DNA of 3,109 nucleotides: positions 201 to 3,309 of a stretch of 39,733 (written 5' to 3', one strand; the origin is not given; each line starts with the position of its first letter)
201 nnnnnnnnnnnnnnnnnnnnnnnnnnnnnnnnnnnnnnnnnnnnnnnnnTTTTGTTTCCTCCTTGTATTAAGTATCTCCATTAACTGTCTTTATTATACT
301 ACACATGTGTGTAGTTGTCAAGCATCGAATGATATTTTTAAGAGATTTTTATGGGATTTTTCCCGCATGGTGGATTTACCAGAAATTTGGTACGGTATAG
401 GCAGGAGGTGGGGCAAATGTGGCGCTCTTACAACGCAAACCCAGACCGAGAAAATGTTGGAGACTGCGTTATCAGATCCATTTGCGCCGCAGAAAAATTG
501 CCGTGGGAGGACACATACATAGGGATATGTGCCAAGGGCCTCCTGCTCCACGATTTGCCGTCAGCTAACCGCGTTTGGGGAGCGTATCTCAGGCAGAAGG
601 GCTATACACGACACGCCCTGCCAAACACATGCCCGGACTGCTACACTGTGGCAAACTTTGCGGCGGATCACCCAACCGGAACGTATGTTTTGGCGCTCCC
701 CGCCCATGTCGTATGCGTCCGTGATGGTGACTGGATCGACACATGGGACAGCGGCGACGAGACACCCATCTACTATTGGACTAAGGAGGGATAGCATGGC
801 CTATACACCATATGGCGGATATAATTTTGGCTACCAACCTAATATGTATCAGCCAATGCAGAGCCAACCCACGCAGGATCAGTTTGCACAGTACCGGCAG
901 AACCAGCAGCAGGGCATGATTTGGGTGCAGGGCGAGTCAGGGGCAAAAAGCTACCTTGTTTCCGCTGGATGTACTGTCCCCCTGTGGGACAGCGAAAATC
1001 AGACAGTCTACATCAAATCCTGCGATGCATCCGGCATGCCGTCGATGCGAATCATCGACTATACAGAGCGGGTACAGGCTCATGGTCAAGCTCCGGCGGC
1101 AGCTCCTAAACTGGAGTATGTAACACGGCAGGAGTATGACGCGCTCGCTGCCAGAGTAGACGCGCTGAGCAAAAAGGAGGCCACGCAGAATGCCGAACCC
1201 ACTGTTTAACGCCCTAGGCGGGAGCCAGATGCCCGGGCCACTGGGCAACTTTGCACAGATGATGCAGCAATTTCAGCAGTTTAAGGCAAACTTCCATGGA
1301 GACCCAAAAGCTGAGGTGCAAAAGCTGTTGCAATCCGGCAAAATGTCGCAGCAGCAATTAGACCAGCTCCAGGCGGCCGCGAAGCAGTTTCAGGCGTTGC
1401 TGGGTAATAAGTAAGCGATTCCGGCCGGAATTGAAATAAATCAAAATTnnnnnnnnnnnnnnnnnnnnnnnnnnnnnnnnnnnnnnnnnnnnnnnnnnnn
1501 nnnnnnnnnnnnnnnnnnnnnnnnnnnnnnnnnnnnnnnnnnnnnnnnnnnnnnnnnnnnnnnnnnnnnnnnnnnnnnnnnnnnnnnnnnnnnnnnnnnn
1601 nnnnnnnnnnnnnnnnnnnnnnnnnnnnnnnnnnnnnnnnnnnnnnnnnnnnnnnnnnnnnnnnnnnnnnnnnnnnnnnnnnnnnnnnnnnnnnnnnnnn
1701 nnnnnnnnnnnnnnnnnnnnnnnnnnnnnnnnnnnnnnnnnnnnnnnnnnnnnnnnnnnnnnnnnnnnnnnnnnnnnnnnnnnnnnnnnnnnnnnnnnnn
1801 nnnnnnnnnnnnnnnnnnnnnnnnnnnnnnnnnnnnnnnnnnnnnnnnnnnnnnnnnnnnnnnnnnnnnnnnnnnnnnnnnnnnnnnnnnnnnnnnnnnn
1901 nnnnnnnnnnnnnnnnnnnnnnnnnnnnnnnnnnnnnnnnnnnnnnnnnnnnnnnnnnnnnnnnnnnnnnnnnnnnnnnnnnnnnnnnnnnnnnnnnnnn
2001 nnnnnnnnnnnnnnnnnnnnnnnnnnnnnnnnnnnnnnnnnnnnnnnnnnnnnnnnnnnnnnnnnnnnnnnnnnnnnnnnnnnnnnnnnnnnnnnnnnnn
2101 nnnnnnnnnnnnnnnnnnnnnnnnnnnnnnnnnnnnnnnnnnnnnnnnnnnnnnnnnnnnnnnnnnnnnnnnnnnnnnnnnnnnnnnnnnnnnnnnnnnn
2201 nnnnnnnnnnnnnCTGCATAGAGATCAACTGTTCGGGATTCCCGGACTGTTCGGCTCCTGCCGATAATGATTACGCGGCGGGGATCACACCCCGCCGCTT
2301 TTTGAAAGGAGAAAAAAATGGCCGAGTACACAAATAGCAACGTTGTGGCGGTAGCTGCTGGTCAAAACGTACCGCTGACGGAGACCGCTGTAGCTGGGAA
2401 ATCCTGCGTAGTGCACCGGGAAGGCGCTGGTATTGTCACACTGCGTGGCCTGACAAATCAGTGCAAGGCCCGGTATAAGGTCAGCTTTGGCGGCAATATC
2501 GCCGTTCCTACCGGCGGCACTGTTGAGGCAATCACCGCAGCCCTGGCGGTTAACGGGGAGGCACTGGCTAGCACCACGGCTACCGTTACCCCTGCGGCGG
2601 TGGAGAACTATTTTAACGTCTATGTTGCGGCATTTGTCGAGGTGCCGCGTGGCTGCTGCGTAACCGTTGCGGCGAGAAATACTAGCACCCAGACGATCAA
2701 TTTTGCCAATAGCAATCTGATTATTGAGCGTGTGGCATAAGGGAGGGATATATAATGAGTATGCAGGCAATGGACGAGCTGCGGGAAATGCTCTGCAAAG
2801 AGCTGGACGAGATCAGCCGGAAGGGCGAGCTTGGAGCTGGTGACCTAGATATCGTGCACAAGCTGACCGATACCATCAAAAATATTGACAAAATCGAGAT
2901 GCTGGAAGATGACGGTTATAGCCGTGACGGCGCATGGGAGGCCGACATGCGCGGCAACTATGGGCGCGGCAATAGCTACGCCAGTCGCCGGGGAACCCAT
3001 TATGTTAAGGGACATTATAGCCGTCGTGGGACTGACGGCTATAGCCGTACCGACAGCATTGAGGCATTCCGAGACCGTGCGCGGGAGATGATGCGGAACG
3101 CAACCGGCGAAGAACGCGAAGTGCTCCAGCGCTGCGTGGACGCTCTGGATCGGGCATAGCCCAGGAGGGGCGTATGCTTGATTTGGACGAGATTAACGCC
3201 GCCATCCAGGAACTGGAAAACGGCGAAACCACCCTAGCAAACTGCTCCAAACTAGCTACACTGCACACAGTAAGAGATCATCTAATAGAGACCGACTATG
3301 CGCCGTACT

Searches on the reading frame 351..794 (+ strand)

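Call 5: search_protein_families(library=pfam, proteins=[window:351-794:+], max_evalue=1)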
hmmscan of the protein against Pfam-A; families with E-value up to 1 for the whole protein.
window:351-794:+ (147 aa): 0 families

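Call 6: search_protein_families(library=phrogs, proteins=[window:351-794:+], max_evalue=1)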
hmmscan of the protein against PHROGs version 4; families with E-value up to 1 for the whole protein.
window:351-794:+ (147 aa): 2 families
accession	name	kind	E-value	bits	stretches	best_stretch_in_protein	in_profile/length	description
phrog_3754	-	unknown function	2.7e-28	100.1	1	22-145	6-143/145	-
phrog_15863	-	unknown function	6.5e-07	30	1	25-135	4-110/312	-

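Call 7: search_protein_families(library=padloc, proteins=[window:351-794:+], max_evalue=1)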
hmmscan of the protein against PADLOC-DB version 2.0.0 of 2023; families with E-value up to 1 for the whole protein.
window:351-794:+ (147 aa): 1 family
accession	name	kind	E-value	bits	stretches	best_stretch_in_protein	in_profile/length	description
PDLC03049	REase_I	-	0.022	10.7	1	62-102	124-164/807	Type I restriction enzyme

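Call 52: search_protein_families(library=ncbifam, proteins=[window:417-794:+], max_evalue=0.1)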
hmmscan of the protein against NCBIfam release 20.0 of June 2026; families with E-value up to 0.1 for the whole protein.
window:417-794:+ (125 aa): 0 families

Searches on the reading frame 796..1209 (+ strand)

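Call 15: search_protein_families(library=phrogs, proteins=[window:796-1209:+], max_evalue=0.001)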
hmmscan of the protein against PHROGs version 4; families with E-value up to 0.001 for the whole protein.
window:796-1209:+ (137 aa): 1 family
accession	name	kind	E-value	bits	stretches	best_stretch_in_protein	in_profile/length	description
phrog_21718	-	unknown function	1.7e-29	103.8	1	9-135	7-150/159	-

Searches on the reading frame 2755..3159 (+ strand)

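Call 15: search_protein_families(library=phrogs, proteins=[window:2755-3159:+], max_evalue=0.001)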
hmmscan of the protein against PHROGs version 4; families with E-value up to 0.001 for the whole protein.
window:2755-3159:+ (134 aa): 1 family
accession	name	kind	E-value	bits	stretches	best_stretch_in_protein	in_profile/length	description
phrog_28802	-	unknown function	1.1e-10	43.1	1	6-92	2-86/190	-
